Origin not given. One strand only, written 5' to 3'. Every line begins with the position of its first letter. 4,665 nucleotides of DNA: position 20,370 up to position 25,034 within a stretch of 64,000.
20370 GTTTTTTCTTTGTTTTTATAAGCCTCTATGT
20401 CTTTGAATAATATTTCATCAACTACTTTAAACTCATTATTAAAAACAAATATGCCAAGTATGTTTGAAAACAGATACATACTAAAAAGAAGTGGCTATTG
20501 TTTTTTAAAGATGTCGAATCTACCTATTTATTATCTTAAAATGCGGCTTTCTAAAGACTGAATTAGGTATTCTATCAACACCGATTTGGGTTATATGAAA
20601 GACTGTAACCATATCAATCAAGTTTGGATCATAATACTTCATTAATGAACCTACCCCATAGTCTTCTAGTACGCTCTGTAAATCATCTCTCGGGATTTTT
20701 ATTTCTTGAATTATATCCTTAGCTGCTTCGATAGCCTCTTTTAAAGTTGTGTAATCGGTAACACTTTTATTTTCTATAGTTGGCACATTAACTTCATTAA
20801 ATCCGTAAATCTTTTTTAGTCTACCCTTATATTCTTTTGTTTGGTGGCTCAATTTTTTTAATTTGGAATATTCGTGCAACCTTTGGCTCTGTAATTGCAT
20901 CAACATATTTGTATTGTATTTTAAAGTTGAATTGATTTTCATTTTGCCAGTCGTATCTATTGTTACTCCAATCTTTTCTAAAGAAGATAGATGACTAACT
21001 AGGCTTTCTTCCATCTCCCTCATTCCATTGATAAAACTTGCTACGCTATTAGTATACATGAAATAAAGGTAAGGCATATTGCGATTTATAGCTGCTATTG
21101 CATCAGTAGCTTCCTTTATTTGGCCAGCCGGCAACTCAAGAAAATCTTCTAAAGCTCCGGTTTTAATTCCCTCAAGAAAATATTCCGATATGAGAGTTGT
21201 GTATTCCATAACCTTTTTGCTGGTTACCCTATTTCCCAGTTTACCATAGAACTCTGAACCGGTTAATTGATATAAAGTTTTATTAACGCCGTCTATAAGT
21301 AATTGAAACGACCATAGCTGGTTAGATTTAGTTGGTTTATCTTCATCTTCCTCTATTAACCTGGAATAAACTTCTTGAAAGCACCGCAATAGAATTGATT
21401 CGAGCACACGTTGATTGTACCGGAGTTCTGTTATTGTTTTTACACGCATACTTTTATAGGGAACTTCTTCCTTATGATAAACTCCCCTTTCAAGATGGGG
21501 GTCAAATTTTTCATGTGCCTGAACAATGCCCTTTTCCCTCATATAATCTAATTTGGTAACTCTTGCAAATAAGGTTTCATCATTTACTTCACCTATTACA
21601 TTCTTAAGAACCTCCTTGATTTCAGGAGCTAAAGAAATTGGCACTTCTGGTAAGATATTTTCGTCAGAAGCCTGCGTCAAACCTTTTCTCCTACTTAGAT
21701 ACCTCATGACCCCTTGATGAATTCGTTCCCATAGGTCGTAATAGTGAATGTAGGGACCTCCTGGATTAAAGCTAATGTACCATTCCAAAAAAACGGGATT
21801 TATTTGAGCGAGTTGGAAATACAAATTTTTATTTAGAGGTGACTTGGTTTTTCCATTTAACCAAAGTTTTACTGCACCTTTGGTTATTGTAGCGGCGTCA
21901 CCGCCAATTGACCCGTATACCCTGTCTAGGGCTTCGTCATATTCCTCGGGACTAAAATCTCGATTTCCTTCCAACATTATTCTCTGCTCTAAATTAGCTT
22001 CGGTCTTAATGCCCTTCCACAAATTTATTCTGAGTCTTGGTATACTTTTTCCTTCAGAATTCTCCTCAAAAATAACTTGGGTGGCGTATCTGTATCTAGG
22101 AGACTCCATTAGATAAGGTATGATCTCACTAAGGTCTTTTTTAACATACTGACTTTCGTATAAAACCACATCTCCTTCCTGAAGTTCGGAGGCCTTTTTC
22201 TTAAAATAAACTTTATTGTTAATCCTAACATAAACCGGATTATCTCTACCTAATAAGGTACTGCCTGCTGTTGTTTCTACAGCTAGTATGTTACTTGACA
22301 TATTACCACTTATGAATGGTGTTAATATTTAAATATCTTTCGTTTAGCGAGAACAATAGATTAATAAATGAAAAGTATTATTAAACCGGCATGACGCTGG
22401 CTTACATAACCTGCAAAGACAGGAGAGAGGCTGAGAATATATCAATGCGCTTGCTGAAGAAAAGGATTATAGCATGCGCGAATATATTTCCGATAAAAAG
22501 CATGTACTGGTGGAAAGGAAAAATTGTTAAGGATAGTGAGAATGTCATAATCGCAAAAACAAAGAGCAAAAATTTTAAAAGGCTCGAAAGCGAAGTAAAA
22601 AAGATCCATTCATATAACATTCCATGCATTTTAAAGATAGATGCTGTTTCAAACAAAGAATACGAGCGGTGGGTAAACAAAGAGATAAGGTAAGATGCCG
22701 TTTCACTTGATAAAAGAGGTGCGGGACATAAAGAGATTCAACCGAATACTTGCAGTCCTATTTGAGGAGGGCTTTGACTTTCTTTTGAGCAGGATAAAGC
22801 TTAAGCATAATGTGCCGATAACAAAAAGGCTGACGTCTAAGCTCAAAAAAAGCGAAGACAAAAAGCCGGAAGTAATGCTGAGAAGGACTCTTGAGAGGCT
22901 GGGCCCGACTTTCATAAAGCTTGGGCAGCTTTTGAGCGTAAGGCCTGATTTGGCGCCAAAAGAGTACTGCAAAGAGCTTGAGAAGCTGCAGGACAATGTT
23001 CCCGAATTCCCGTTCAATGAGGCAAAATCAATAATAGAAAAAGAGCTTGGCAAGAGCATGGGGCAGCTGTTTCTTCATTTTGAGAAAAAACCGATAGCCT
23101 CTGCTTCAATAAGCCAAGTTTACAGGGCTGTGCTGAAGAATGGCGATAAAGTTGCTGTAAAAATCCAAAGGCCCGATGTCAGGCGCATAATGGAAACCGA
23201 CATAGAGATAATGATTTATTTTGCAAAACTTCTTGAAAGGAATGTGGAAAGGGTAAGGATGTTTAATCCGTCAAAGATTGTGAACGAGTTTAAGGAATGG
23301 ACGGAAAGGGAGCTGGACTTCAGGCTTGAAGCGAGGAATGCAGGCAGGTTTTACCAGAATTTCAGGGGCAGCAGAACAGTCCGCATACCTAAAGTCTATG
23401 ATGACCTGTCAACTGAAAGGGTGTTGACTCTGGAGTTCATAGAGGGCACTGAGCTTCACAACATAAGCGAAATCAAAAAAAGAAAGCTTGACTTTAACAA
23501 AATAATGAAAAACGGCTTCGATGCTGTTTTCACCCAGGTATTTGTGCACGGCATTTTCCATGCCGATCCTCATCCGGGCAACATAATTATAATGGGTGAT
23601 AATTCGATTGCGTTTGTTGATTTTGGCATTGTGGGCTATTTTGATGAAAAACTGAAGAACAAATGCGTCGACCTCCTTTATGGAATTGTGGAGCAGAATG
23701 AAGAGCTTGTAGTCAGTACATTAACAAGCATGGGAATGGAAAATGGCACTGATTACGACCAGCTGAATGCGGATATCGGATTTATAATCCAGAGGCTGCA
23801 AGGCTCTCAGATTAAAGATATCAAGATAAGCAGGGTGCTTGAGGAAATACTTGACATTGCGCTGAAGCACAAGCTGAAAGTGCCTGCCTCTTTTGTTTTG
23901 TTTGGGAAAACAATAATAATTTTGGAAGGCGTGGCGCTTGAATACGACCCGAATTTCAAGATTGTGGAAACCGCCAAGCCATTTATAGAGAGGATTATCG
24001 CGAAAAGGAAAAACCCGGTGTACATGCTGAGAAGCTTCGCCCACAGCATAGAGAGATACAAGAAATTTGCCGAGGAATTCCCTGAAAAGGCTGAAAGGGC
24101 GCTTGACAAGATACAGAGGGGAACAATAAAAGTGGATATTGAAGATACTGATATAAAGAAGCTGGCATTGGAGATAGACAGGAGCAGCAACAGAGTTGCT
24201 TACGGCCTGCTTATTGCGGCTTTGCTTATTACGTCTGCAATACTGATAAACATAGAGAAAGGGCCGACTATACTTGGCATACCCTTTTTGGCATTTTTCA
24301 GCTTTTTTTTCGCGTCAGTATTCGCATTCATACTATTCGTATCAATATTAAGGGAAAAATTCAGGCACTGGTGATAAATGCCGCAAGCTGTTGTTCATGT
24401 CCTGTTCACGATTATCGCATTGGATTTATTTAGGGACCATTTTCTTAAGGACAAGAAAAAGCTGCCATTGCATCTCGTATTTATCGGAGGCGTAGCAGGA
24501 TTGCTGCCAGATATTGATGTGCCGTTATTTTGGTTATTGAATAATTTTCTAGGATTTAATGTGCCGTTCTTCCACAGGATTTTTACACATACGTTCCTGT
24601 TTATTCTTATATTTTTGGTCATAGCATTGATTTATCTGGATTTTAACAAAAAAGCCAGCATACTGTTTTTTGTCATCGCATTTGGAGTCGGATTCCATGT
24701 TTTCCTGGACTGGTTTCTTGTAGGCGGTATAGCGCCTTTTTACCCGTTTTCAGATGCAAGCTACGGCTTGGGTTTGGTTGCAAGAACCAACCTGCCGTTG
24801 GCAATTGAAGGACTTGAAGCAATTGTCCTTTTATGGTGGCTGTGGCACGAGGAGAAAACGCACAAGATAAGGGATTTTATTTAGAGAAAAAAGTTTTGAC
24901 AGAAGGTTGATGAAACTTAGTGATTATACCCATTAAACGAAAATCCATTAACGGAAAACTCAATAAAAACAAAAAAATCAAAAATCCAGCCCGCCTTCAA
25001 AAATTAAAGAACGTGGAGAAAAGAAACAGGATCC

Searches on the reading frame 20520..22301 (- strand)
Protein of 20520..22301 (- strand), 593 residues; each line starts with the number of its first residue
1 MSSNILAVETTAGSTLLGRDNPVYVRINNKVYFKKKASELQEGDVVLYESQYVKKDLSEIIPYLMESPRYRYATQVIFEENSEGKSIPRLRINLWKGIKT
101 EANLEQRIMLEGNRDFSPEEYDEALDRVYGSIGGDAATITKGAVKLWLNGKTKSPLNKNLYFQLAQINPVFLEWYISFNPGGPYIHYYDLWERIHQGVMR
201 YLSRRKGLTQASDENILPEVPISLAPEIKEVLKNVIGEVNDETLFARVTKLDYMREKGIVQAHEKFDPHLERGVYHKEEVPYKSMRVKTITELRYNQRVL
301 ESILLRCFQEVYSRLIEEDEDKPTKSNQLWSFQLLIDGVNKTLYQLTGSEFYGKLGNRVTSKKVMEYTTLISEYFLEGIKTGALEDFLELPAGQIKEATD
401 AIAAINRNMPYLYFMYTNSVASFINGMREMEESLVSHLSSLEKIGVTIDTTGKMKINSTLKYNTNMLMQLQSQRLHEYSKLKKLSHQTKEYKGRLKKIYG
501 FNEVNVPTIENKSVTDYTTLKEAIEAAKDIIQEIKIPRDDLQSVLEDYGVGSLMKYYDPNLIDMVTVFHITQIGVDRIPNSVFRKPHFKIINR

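Call 10: search_protein_families(library=pfam, proteins=[window:20520-22301:-], max_evalue=0.01)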
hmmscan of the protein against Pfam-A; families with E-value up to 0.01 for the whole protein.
window:20520-22301:- (593 aa): 1 family
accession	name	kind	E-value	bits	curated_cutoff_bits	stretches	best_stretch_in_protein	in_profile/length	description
PF19498.4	DUF6033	-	0.00051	20.4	25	1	416-521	69-166/205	Protein of unknown function (DUF6033)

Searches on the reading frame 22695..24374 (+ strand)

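Call 10: search_protein_families(library=pfam, proteins=[window:22695-24374:+], max_evalue=0.01)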
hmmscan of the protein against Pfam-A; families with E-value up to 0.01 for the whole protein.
window:22695-24374:+ (559 aa): 5 families
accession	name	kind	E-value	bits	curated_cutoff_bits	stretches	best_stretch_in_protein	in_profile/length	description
PF03109.22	ABC1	-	6.7e-83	278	22.9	1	97-340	1-241/244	ABC1 atypical kinase-like domain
PF00069.31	Pkinase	-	3.4e-07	30.3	31.7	1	219-326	51-160/263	Protein kinase domain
PF01163.29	RIO1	-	4.7e-05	23.5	22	1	141-311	1-149/187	RIO domain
PF06176.17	WaaY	-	0.0013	18.8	20.3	1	243-310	119-178/229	Lipopolysaccharide core biosynthesis protein (WaaY)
PF01636.29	APH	-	0.0028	17.9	23.2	0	286-315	169-199/239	Phosphotransferase enzyme family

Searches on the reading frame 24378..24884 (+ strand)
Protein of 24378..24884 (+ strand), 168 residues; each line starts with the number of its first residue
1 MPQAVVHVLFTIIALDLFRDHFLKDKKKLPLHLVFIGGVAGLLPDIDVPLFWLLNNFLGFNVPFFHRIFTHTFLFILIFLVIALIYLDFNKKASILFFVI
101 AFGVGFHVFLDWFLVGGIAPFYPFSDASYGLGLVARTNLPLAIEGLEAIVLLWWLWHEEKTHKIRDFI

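Call 10: search_protein_families(library=pfam, proteins=[window:24378-24884:+], max_evalue=0.01)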
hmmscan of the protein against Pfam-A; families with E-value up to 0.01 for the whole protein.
window:24378-24884:+ (168 aa): 1 family
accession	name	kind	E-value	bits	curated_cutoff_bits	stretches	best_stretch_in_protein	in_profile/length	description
PF04307.19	YdjM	-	5.3e-23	81.8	29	1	6-144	5-139/176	YdjM inner membrane protein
